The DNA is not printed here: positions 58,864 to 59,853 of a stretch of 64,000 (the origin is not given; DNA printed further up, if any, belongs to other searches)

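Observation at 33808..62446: Compound type III-A (Csm) plus III-B (Cmr) CRISPR-Cas island with two arrays, two Cas6, two Csx1 and no adaptation module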

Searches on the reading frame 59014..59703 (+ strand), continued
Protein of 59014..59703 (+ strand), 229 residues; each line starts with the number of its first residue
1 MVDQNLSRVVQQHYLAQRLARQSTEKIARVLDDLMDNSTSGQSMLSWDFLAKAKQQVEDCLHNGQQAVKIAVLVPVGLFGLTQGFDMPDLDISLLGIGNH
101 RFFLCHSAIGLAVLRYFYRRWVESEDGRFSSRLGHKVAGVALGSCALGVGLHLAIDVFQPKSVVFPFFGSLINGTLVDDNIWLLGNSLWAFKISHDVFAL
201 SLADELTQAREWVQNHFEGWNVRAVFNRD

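Call 63: find_encoding_contigs(protein=P0149, flank=9000, max_places=4)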
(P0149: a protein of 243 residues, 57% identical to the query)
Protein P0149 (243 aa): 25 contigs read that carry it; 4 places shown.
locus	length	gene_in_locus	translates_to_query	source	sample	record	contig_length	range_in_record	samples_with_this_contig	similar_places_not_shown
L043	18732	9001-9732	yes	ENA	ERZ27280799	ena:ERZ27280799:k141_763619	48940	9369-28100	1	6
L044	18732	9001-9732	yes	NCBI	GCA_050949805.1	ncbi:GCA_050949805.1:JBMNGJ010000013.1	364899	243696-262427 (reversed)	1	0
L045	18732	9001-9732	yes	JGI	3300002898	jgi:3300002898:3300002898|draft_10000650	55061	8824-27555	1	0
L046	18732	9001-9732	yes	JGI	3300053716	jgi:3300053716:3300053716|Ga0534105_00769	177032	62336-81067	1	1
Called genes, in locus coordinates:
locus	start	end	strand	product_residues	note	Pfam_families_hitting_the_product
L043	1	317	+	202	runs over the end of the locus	PF13022:HTH_Tnp_1_2 (weak), PF00440:TetR_N, PF21256:TetR_C_5-like (faint)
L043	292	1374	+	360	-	PF03417:AAT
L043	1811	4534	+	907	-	PF12705:PDDEXK_1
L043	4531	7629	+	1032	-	PF00580:UvrD-helicase, PF13245:AAA_19, PF13361:UvrD_C, PF13538:UvrD_C_2 (faint), PF12705:PDDEXK_1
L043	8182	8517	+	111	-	-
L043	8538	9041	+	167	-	-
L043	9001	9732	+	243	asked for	-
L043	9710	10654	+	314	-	-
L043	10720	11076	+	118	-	PF22557:DuOB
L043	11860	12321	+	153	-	PF22751:DUF488-N3a, PF04343:DUF488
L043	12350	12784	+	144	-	PF04343:DUF488, PF22751:DUF488-N3a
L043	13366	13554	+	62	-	PF01867:Cas_Cas1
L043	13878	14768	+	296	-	PF00004:AAA, PF17866:AAA_lid_6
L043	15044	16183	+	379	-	PF00089:Trypsin, PF13365:Trypsin_2, PF13180:PDZ_2, PF17820:PDZ_6 (weak)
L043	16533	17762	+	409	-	PF01053:Cys_Met_Meta_PP, PF06838:Met_gamma_lyase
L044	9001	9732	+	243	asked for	-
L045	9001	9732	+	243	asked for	-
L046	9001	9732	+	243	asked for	-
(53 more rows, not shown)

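Call 73: search_protein_families(library=pfam, proteins=[P0202], max_evalue=0.001)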
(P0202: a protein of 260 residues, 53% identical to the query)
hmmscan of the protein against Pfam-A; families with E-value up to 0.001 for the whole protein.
P0202 (260 aa): 1 family
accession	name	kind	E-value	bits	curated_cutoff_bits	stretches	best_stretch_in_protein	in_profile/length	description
PF04307.19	YdjM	-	1.1e-06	28.7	29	1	75-171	27-120/176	YdjM inner membrane protein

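Call 86: predict_structure(alignment_id=A3)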
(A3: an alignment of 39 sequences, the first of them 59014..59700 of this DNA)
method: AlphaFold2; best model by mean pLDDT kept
length: 229 residues; sequences in the alignment: 39
mean_pLDDT: 66.3   pTM: 0.49
mean pLDDT of the five models: 66.3, 64.8, 63.8, 61.8, 58.8
residues with pLDDT >= 90: 0; 70-90: 105; 50-70: 102; < 50: 22
segments of 3 or more residues with pLDDT < 50: 163-171, 227-229
pLDDT, mean of each block of 10 residues (from residue 1): 67 66 74 70 64 71 61 52 56 51 56 71 68 78 80 77 48 56 81 82 76 68 51
secondary structure, 60 per line:
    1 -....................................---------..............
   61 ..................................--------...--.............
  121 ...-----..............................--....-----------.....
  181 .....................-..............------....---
elements in order: H2-37 H47-94 H108-123 H129-158 H161-164 H176-201 H203-216 H223-226
